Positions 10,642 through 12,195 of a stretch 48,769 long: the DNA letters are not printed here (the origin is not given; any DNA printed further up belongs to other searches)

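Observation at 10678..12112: AT-rich stand-alone ATPase cargo gene between Q antiterminator and the holin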

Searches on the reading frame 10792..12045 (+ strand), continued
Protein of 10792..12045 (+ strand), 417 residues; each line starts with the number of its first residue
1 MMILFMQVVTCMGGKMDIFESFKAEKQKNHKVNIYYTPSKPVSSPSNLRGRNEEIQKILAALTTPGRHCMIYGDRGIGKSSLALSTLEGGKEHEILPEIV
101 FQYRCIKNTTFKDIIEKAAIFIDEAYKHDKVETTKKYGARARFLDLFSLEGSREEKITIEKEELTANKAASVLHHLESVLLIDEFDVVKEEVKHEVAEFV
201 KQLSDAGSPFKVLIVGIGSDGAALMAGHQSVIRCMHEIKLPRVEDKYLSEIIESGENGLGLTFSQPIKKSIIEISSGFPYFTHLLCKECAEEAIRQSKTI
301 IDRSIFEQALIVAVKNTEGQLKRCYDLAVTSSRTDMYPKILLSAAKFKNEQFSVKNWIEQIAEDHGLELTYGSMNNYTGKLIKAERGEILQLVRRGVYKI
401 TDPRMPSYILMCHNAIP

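Call 92: find_related_loci(query=A1, collection=genome_contigs, flank=10000)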
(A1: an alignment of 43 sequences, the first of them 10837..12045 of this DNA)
Query A1 (402 aa) in genome_contigs; peptide patterns used: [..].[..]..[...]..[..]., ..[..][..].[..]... (x = any residue, [..] = any of these).
600 stretches matched a pattern (row limit reached: there are more); 519 encode a relative of the query (tblastn E <= 1e-3); the best 80 are kept; 80 distinct loci.
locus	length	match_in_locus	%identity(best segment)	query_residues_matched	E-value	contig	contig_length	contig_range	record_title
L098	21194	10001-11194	51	1-398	4e-127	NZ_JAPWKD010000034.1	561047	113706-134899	MAG: Pantoea sp. isolate Chal_Metagen_Bin9 15298, whole genome shotgun sequence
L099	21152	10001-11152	38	17-398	2e-78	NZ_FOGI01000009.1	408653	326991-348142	Actinokineospora terrae strain DSM 44260, whole genome shotgun sequence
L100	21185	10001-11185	36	2-394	2e-73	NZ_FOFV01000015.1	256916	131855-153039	Lentzea albida strain DSM 44437, whole genome shotgun sequence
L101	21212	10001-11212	36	2-401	2e-69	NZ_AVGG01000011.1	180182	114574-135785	Flavobacterium limnosediminis JC2902 FLJC2902T_11, whole genome shotgun sequence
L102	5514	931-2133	35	8-401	7e-68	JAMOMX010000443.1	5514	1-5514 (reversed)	MAG: Sulfurimonas sp. isolate 4281-140_metabat1_scaf2bin.066 4281-140_scaffold_8095_c1, whole genome shotgun sequence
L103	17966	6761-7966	35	1-398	3e-66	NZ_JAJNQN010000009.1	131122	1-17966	Ectothiorhodospira lacustris strain A-7Y assembly_contig_9, whole genome shotgun sequence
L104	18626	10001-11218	33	2-401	1e-64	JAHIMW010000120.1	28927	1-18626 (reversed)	MAG: Proteobacteria bacterium isolate KR13_N2.mb.84 KR13_N2.mb.84_k141_235580, whole genome shotgun sequence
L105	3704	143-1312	33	14-396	4e-64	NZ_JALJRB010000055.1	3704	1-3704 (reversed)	Desulfatitalea alkaliphila strain M08but 55, whole genome shotgun sequence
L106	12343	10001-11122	35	16-394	3e-63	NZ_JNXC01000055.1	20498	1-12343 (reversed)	Saccharothrix sp. NRRL B-16314 contig55.1, whole genome shotgun sequence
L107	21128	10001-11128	31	21-394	5e-63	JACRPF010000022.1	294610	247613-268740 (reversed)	MAG: Spirochaetes bacterium isolate NC_groundwater_1980_Pr3_S-0.2um_53_5 scaffold_773567, whole genome shotgun sequence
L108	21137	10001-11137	37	17-396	8e-78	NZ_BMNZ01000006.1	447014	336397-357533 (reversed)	Terrabacter tumescens strain JCM 1365 sequence06, whole genome shotgun sequence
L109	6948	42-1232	35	2-399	2e-62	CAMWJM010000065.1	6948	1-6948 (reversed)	MAG TPA_asm: uncultured Alistipes sp. isolate SRR14411334_bin.9_metawrap_v1.3_MAG genome assembly, contig: NODE.986_leng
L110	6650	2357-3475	36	21-399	6e-62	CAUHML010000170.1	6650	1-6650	MAG TPA_asm: uncultured Bacteroides sp. isolate SRR16244388_bin.36_MetaWRAP_v1.3_MAG genome assembly, contig: ERZ1873187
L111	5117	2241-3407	33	4-394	4e-60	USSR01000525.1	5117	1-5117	uncultured Bacteroides sp. isolate UMGS2042 genome assembly, contig: NODE_2308_length_5117_cov_2.20446, whole genome sho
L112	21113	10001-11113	33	21-394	6e-58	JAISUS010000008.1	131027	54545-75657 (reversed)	MAG: Prevotella sp. isolate Md513_bin9 k119_648122, whole genome shotgun sequence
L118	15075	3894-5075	31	21-401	5e-54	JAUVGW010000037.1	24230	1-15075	MAG: Phycisphaerae bacterium isolate CSMAG_386 CSMAG_386_k141_3456503_length_24230_cov_7.0000, whole genome shotgun sequ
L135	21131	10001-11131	31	16-394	2e-44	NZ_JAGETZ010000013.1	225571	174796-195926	Hymenobacter negativus strain BT442 NODE_13_length_225571_cov_13.724157, whole genome shotgun sequence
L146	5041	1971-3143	28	16-394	1e-40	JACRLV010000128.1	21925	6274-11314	MAG: Planctomycetota bacterium isolate NC_groundwater_1890_Pr3_B-0.1um_65_8 SR2-18-B1_coassembly_6888, whole genome shot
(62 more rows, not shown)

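Call 98: search_protein_families(library=padloc, alignment_id=A5, max_evalue=0.00001)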
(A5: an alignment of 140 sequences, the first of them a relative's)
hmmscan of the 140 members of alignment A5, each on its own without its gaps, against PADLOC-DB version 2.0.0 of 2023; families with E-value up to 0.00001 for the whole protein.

A. member 1, L098:5224-7593:+ (789 aa): 0 families

B. families by the number of members that match (of 140 scanned): 260 families (the first 25 are shown)
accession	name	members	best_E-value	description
PDLC04140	mad8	5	9.5e-35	mads_8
PDLC04606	PDC-M37B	4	1.4e-41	-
PDLC04605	PDC-M37B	4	2.5e-37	-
PDLC03838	DolB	4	8.6e-33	-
PDLC00915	TRIP13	4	2.1e-09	TRIP13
PDLC03279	MTase_II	2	1.7e-99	Type II methyltransferase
PDLC02981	AriAB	2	8e-24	-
PDLC00303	PtuA1|PtuA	2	2e-20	AAA ATPase domain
PDLC02358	Old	2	2.2e-20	Old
PDLC02980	AriA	2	3e-19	-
PDLC02979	AriA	2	4.2e-18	-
PDLC04134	mad2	2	2.4e-17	mads_2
PDLC02335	AbiLi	2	5.7e-17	AbiLi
PDLC04235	PDC-M01A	2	7.8e-16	-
PDLC04182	HEC-01A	2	1.3e-12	-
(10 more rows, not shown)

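Call 99: search_solved_structures(query=L135:11336-13945:+, max_evalue=0.001)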
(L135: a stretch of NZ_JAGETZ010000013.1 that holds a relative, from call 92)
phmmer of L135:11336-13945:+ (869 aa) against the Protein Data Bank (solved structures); distinct sequences matched with E-value up to 0.001: 86 (the best 60 are shown).
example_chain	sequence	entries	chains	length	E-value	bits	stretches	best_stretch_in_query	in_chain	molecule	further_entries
1qvr_A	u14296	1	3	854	1.6e-284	949.3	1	2-849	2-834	ClpB protein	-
6oax_C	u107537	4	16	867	3.2e-281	938.4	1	5-853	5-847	Hyperactive disaggregase ClpB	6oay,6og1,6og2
4d2q_A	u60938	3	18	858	8.2e-281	937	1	5-852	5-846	CLPB | CHAPERONE PROTEIN CLPB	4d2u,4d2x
6og3_E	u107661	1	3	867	1.5e-280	936.2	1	5-853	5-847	Hyperactive disaggregase ClpB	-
6rn2_A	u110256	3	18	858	2.8e-279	932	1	5-852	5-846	Chaperone protein ClpB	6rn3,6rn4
6qs4_A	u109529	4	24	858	1.8e-278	929.3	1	5-852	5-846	Chaperone protein ClpB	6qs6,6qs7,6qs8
6dju_A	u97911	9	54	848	2.3e-276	922.3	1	1-847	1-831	Chaperone protein ClpB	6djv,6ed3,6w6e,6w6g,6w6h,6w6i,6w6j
5ofo_C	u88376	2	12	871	1.5e-275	919.6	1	5-853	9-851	Chaperone protein ClpB,ATP-dependent Clp protease ATP-binding subunit ClpA,Chaperone prote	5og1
4ciu_A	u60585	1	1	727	1.2e-265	886.9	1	141-853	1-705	CHAPERONE PROTEIN CLPB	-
6d00_1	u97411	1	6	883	8.9e-259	864.2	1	4-855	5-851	Calcarisporiella thermophila Hsp104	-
6azy_A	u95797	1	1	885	3.4e-257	858.9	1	4-855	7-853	Heat shock protein Hsp104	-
9ip0_A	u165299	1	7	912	4.1e-257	858.7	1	4-850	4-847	Chaperone protein ClpB1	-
5d4w_A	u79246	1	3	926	2.1e-237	793.5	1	88-860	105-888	Putative heat shock protein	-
3j3s_A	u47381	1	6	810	7.1e-236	788.4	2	501-858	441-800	Negative regulator of genetic competence ClpC/MecB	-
3j3t_A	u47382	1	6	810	8.1e-236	788.2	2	501-858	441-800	Negative regulator of genetic competence ClpC/MecB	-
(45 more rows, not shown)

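Call 103: fold_search(model_id=the predicted structure, library=viral)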
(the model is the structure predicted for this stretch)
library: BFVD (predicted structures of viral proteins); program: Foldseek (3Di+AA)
matches with E <= 10: 814; with E <= 0.001: 112
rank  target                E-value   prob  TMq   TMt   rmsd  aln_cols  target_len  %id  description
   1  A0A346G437            1.5e-08  1.00  0.46  0.52  13.8       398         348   10  (no name in the UniProt tables at hand)
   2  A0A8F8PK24            4.2e-08  1.00  0.41  0.47  12.6       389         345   10  Replication factor C clamp loader [Clandestinovirus]
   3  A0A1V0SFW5            4.4e-08  1.00  0.42  0.37  16.0       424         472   11  Replication factor C small subunit [Hokovirus HKV1]
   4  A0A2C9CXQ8            4.6e-08  1.00  0.41  0.50  11.8       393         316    9  Sliding-clamp-loader large subunit [Yersinia phage fHe-Yen9-04]
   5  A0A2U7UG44            8.9e-08  1.00  0.44  0.44  14.5       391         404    9  Replication factor C subunit [Pandoravirus macleodensis]
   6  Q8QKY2                8.9e-08  1.00  0.46  0.56  13.3       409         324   10  EsV-1-87 [Ectocarpus siliculosus virus 1 (isolate New Zealand/Kaikoura/1988)]
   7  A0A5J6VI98            1.5e-07  1.00  0.48  0.60  12.0       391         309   10  ATPase family protein [Megaviridae environmental sample]
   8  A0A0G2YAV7            1.5e-07  1.00  0.39  0.41  14.0       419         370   10  Replication factor c small subunit [Acanthamoeba polyphaga mimivirus Kroon]
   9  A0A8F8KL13            2.2e-07  1.00  0.38  0.47  16.0       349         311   11  Replication factor C clamp loader [Clandestinovirus]
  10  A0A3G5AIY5            3.5e-07  1.00  0.37  0.35  15.7       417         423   11  Replication factor C small subunit [Sylvanvirus sp.]
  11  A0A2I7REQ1            4.0e-07  1.00  0.43  0.25   9.4       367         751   12  (no name in the UniProt tables at hand)
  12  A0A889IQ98            4.5e-07  1.00  0.48  0.53  10.5       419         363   11  (no name in the UniProt tables at hand)
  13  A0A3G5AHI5            4.9e-07  1.00  0.47  0.39  14.4       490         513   11  Uncharacterized protein [Sylvanvirus sp.]
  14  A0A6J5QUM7            5.7e-07  1.00  0.43  0.42  11.1       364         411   12  DNA-directed DNA polymerase [uncultured Caudovirales phage]
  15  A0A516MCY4            6.3e-07  1.00  0.44  0.56  10.4       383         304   10  (no name in the UniProt tables at hand)
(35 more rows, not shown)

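Call 110: search_solved_structures(query=L118:2287-3744:+, max_evalue=0.01)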
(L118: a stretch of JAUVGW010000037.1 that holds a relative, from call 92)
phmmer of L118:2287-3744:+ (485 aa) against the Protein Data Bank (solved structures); distinct sequences matched with E-value up to 0.01: 80 (the best 60 are shown).
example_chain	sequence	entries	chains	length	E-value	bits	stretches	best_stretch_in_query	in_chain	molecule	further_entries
1hqs_A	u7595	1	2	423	2.3e-189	633.8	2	30-281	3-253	ISOCITRATE DEHYDROGENASE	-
1bl5_A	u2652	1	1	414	3.7e-174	583.7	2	29-278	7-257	ISOCITRATE DEHYDROGENASE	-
1ai2_A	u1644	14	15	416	3.8e-174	583.6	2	29-277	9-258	ISOCITRATE DEHYDROGENASE | Isocitrate dehydrogenase [NADP] | NADP ISOCITRATE DEHYDROGENASE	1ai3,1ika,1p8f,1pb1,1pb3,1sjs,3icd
4p69_C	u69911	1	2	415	3.8e-174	583.6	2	29-277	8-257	Isocitrate dehydrogenase [NADP]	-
1idd_A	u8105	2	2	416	1.3e-173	581.9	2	29-277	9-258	ISOCITRATE DEHYDROGENASE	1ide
6icd_A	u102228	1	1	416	1.3e-173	581.8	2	29-277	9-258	ISOCITRATE DEHYDROGENASE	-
1hj6_A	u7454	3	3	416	1.5e-173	581.7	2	29-277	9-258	ISOCITRATE DEHYDROGENASE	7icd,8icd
4ajb_A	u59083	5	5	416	2.2e-173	581.1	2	29-277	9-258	NADP ISOCITRATE DEHYDROGENASE | ISOCITRATE DEHYDROGENASE [NADP]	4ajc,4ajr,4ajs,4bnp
1cw1_A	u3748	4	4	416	2.2e-173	581.1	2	29-277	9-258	ISOCITRATE DEHYDROGENASE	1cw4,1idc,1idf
1cw7_A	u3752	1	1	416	3e-173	580.7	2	29-277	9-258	ISOCITRATE DEHYDROGENASE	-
1grp_A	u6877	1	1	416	4.3e-173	580.2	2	29-277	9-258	ISOCITRATE DEHYDROGENASE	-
5m2e_A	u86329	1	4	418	1.5e-172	578.4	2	30-276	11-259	Isocitrate dehydrogenase [NADP]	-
1gro_A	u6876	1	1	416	1.7e-172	578.2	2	29-277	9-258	ISOCITRATE DEHYDROGENASE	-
6c0e_A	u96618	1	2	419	3.3e-172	577.2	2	30-276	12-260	Isocitrate dehydrogenase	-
3dms_A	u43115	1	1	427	2.1e-170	571.3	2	30-277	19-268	Isocitrate dehydrogenase [NADP]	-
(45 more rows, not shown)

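Call 111: search_solved_structures(query=L146:125-1768:+, max_evalue=0.01)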
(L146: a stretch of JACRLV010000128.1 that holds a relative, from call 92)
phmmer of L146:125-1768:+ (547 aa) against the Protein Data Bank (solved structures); distinct sequences matched with E-value up to 0.01: 256 (the best 60 are shown).
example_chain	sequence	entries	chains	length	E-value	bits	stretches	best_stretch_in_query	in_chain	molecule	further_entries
6dbb_A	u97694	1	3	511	1.8e-173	581.7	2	22-407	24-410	Putative aldehyde dehydrogenase family protein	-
6rtr_A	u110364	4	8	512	2.1e-165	555.1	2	27-410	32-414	Semialdehyde dehydrogenase Pcd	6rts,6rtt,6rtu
2jg7_A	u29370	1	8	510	3.5e-161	541.1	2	5-407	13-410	ANTIQUITIN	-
10fm_A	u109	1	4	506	8.4e-158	530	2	30-406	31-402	aldehyde dehydrogenase (NAD(+))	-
4x0t_A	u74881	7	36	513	4e-156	524.5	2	5-406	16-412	Alpha-aminoadipic semialdehyde dehydrogenase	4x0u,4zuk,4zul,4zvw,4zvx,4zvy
4pxn_A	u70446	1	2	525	6.6e-156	523.7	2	5-406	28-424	Uncharacterized protein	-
6o4i_A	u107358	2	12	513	9.5e-156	523.2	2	5-406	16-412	Alpha-aminoadipic semialdehyde dehydrogenase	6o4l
6o4k_A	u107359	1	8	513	9.8e-156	523.2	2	5-406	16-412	Alpha-aminoadipic semialdehyde dehydrogenase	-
6v0z_A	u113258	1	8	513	1.3e-155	522.8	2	5-406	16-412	Alpha-aminoadipic semialdehyde dehydrogenase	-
6o4h_A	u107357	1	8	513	1.4e-155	522.7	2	5-406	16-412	Alpha-aminoadipic semialdehyde dehydrogenase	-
6o4e_A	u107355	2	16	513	2.1e-155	522.1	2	5-406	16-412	Alpha-aminoadipic semialdehyde dehydrogenase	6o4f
6u2x_A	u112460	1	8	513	4.1e-155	521.1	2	5-406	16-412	Alpha-aminoadipic semialdehyde dehydrogenase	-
6o4g_A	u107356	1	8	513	4.9e-155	520.9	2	5-406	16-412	Alpha-aminoadipic semialdehyde dehydrogenase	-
6o4b_A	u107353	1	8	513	2.8e-154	518.4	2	5-406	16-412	Alpha-aminoadipic semialdehyde dehydrogenase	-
6o4c_A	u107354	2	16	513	3.6e-154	518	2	5-406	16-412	Alpha-aminoadipic semialdehyde dehydrogenase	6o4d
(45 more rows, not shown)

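Call 114: search_dna_similar(query=window:10837-12045:+, collection=plasmids, mode=protein, max_rows=20)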
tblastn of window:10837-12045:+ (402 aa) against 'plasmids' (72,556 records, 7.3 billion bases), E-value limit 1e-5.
Records with a match: 79; places in all: 81; records where one place covers at least 80% of the query: 6.
Best place of each record, by identity: <60% 79.
By first word of the organism name: Yersinia 63; Acinetobacter 3; Enterobacter 2; Ralstonia 2; Salmonella 1; Pseudoalteromonas 1; Pantoea 1; Cupriavidus 1; Lichenicola 1; Burkholderia 1; and 3 more.
By predicted mobility (MOB-suite, as given by PLSDB): non-mobilizable 60; conjugative 15; mobilizable 4.
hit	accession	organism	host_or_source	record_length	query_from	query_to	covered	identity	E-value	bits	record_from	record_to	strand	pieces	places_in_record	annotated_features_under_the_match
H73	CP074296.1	Salmonella enterica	food,mixture corn and egg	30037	3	399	99%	59.4%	8e-128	412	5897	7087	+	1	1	ATP-binding protein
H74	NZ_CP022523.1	Pseudoalteromonas sp. NC201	pure culture,sea water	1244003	21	400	95%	31.9%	3e-44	171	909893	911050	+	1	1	none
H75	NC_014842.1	Pantoea sp. At-9b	-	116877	10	396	96%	26.3%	2e-21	103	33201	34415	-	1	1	ATP-binding protein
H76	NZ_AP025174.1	Cupriavidus sp. P-10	-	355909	16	396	95%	26.3%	3e-23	109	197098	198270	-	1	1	ATP-binding protein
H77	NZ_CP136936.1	Enterobacter sp. JJBC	Plutella xylostella,Bacterial culture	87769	16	331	79%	30.1%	5e-24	112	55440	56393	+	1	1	AAA family ATPase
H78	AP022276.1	Enterobacter cloacae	-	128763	16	331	79%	29.4%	1e-22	107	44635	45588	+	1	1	DNA-binding protein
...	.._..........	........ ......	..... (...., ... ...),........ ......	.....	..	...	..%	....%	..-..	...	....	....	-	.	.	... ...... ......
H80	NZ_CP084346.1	Yersinia pestis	marmot,spleen sample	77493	16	331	79%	29.3%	8e-24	111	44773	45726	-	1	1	AAA family ATPase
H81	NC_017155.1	Yersinia pestis D106004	-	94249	16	331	79%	29.3%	8e-24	111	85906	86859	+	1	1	AAA family ATPase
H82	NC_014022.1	Yersinia pestis Z176003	-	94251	16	331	79%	29.3%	8e-24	111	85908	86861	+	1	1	AAA family ATPase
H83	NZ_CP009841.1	Yersinia pestis A1122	California Ground Squirrel ...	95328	16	331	79%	29.3%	8e-24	111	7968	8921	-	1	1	AAA family ATPase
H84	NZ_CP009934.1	Yersinia pestis Angola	Microbial isolate culture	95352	16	331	79%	29.3%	8e-24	111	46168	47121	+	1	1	AAA family ATPase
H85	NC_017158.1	Yersinia pestis D182038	-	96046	16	331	79%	29.3%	8e-24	111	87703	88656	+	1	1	AAA family ATPase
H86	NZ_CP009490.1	Yersinia pestis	-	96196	16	331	79%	29.3%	8e-24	111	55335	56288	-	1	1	AAA family ATPase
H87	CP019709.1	Yersinia pestis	cell culture,lab strain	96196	16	331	79%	29.3%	8e-24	111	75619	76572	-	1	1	record has no annotation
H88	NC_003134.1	Yersinia pestis CO92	-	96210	16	331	79%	29.3%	8e-24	111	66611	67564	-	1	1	AAA family ATPase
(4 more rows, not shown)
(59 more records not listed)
